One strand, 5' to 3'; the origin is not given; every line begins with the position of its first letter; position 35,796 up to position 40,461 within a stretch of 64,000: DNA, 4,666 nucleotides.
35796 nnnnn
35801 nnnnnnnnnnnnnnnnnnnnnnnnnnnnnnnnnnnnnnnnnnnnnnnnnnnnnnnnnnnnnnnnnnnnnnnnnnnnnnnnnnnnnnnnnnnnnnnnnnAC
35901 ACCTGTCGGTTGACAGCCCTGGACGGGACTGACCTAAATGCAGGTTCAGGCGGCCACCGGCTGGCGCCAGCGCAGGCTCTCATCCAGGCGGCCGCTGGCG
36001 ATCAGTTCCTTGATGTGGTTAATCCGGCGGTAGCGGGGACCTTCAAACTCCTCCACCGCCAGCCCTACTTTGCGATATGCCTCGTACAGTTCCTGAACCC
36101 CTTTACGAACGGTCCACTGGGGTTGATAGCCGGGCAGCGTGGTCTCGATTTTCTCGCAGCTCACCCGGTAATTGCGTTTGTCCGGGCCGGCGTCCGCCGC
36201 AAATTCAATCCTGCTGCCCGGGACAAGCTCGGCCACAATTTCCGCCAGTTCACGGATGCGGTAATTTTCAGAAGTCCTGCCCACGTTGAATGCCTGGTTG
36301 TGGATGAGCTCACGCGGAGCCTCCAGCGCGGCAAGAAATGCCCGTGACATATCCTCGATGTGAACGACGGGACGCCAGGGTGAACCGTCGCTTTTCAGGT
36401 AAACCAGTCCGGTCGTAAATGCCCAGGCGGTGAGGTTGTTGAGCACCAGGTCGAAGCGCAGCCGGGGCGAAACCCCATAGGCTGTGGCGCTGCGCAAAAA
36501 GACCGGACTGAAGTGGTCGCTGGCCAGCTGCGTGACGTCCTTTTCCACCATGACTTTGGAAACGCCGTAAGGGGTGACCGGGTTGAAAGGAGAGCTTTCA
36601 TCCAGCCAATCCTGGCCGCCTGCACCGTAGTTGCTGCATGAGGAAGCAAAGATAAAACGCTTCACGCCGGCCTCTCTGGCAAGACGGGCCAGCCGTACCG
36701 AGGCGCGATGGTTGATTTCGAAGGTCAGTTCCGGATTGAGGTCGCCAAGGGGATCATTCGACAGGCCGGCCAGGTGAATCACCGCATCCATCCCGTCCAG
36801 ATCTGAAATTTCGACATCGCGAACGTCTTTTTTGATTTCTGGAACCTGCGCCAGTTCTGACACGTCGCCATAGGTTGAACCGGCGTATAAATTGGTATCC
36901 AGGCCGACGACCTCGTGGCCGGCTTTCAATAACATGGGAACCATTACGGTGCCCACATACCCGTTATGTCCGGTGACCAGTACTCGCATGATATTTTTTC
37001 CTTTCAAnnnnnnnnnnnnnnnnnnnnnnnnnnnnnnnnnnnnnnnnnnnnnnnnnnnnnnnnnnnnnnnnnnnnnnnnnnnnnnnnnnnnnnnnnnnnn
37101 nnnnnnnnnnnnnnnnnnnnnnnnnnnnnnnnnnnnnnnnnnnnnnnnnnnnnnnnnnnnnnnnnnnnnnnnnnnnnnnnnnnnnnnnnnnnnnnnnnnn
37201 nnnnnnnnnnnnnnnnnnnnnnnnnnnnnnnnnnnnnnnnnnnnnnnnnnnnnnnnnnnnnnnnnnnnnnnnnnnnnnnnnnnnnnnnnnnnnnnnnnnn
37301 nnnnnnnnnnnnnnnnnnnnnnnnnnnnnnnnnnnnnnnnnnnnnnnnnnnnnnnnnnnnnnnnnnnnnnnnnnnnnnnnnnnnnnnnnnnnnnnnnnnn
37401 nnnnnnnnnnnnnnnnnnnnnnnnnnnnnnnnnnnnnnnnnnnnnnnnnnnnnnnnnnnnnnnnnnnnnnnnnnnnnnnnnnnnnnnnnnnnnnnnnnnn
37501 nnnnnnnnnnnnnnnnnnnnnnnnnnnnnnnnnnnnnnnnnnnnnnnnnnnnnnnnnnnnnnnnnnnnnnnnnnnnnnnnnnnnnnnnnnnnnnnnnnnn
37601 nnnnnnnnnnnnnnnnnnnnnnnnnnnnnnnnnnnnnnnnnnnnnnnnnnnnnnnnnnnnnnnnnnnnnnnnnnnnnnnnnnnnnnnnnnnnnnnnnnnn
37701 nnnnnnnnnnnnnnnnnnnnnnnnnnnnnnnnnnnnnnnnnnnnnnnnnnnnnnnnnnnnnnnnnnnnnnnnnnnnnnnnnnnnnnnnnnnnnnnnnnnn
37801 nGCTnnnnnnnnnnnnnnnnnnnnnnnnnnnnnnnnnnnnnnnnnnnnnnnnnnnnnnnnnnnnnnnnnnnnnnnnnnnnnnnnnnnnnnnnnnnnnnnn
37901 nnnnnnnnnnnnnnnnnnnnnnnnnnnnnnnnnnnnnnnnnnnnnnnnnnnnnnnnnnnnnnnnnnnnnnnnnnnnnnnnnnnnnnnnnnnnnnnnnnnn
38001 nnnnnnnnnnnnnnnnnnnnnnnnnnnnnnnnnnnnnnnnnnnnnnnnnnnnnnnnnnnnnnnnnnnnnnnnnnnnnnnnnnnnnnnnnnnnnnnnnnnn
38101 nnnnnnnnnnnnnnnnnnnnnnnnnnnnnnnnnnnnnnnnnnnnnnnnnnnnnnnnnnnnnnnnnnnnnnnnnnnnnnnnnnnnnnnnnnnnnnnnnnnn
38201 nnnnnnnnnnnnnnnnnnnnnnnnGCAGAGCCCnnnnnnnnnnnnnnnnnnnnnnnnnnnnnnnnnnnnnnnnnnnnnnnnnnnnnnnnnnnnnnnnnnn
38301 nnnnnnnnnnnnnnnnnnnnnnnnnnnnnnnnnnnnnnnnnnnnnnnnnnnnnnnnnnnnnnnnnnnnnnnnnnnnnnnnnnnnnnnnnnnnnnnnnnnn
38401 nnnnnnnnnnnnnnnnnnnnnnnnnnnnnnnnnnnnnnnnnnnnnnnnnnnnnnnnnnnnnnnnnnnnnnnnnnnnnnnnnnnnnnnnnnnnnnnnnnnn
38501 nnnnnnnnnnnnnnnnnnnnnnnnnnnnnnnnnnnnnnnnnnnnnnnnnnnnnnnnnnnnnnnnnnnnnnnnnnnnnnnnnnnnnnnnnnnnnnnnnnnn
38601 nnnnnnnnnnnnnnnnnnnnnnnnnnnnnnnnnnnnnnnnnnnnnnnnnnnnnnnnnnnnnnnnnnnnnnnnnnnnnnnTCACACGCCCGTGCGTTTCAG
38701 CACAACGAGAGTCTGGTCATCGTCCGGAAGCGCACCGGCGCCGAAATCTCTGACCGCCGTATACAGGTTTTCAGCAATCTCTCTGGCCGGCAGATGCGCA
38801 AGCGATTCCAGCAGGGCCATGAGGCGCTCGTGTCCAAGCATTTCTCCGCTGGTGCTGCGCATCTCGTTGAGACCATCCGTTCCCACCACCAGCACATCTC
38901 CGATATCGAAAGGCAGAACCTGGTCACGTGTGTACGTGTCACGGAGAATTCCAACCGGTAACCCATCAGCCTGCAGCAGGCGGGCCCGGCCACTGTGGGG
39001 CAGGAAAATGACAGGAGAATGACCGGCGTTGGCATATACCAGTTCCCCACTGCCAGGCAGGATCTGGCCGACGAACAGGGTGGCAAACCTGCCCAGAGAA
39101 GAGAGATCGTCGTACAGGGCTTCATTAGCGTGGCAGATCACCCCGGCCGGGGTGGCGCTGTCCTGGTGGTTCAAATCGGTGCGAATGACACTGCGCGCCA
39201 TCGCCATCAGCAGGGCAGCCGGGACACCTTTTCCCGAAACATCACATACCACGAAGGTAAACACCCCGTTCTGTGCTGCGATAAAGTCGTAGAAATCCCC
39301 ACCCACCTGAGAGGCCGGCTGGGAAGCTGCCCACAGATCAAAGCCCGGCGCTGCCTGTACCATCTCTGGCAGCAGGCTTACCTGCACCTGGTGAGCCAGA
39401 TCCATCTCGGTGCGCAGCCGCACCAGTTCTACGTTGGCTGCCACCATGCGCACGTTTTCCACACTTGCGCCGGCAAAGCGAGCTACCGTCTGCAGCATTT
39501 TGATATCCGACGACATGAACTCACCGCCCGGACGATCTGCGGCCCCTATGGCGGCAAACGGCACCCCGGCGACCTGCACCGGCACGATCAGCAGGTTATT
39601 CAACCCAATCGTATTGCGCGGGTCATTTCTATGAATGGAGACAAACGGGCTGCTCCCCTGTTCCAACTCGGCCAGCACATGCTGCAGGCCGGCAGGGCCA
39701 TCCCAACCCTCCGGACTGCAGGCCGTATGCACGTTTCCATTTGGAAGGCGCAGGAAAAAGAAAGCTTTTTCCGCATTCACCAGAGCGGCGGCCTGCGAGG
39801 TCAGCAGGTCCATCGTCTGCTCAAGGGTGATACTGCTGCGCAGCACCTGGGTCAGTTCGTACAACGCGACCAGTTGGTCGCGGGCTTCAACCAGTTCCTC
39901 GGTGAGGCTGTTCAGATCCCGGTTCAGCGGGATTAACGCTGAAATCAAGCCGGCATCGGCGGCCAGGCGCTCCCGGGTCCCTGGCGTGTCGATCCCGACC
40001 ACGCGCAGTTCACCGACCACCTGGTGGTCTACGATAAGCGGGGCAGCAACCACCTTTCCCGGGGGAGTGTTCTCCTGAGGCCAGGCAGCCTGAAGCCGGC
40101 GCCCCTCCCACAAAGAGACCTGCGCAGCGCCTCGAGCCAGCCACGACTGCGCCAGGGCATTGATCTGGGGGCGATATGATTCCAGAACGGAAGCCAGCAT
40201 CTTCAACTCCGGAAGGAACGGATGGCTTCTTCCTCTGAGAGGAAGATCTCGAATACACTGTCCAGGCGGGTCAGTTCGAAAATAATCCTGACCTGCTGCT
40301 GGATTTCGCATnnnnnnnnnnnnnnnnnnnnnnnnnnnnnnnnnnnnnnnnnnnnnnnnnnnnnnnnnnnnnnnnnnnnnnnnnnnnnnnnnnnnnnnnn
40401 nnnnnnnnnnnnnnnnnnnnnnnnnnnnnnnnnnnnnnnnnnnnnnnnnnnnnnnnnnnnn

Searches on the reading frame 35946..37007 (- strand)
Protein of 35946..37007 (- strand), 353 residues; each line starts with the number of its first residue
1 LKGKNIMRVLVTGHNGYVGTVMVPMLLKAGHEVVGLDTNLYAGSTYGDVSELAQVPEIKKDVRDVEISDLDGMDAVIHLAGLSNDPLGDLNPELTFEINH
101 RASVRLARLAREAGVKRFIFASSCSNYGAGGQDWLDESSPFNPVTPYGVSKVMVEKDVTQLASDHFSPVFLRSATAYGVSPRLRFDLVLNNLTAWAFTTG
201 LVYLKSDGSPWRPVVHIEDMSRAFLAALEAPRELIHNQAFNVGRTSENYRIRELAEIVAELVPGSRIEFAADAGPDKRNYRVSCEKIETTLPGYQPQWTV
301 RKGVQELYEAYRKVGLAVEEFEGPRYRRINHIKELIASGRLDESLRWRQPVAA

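Call 5: search_protein_families(library=pfam, proteins=[window:35946-37007:-], max_evalue=0.01)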
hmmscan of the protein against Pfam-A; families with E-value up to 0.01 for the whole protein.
window:35946-37007:- (353 aa): 7 families
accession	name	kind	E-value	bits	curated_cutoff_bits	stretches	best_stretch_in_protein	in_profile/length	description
PF01370.27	Epimerase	-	2.8e-46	158.3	20.9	1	9-243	1-240/240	NAD dependent epimerase/dehydratase family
PF16363.11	GDP_Man_Dehyd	-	1.6e-23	84.1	27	1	10-306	1-331/332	GDP-mannose 4,6 dehydratase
PF04321.23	RmlD_sub_bind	-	8.8e-12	45.1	27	1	7-178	1-153/287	RmlD substrate binding domain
PF01073.25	3Beta_HSD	-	4.4e-10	39.5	22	1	10-182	1-187/280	3-beta hydroxysteroid dehydrogenase/isomerase family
PF05368.20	NmrA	-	2.8e-05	24.3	27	1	8-129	4-113/298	NmrA-like family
PF13460.12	NAD_binding_10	-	6.4e-05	23.3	27.2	1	15-127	3-102/184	NAD(P)H-binding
PF02719.21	Polysacc_synt_2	-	0.0013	18.4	20.2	1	59-161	60-152/293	Polysaccharide biosynthesis protein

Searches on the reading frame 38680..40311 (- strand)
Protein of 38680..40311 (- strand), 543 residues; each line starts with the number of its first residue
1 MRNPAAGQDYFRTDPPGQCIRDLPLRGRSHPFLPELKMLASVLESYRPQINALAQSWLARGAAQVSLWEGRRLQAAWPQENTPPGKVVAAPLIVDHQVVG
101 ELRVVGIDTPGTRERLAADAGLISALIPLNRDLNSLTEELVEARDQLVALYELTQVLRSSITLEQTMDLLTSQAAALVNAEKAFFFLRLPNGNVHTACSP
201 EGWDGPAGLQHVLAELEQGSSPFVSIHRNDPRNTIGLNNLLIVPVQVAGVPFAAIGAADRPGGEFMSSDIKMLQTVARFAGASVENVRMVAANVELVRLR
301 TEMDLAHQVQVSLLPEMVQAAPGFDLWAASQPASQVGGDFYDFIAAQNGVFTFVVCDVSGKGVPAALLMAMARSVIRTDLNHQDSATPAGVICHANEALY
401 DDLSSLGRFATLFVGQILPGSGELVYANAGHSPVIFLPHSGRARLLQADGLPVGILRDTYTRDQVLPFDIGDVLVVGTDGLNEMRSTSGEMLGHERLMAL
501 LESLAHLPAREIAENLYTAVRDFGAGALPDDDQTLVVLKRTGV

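Call 5: search_protein_families(library=pfam, proteins=[window:38680-40311:-], max_evalue=0.01)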
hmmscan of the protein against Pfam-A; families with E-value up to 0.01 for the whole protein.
window:38680-40311:- (543 aa): 4 families
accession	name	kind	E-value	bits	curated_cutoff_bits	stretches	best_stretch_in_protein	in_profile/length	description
PF07228.17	SpoIIE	-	5.9e-43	147.5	25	1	350-540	4-191/192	Stage II sporulation protein E (SpoIIE)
PF01590.32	GAF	-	7.7e-07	30.1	22.4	1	163-283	2-132/133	GAF domain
PF13492.12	GAF_3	-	2.1e-06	28.6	27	0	163-286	2-129/129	GAF domain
PF13185.12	GAF_2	-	3.9e-06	27.6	28.6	1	162-282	3-133/136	GAF domain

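Call 69: search_protein_families(library=ncbifam, proteins=[window:38680-40200:-], max_evalue=0.00001)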
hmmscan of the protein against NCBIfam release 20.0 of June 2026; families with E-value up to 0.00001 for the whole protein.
window:38680-40200:- (506 aa): 3 families
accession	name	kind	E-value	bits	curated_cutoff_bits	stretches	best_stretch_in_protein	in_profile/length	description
NF038263.1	prot_phos_SiaA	equivalog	8.2e-16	57.7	700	1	261-499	410-653/658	biofilm regulation protein phosphatase SiaA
NF045505.1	RR_RssB_Pseudo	equivalog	1e-15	57.7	700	1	259-448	149-342/394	two-component system response regulator RssB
TIGR02865.1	spore_II_E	equivalog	5.7e-06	24.7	490.8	1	295-502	562-762/764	stage II sporulation protein E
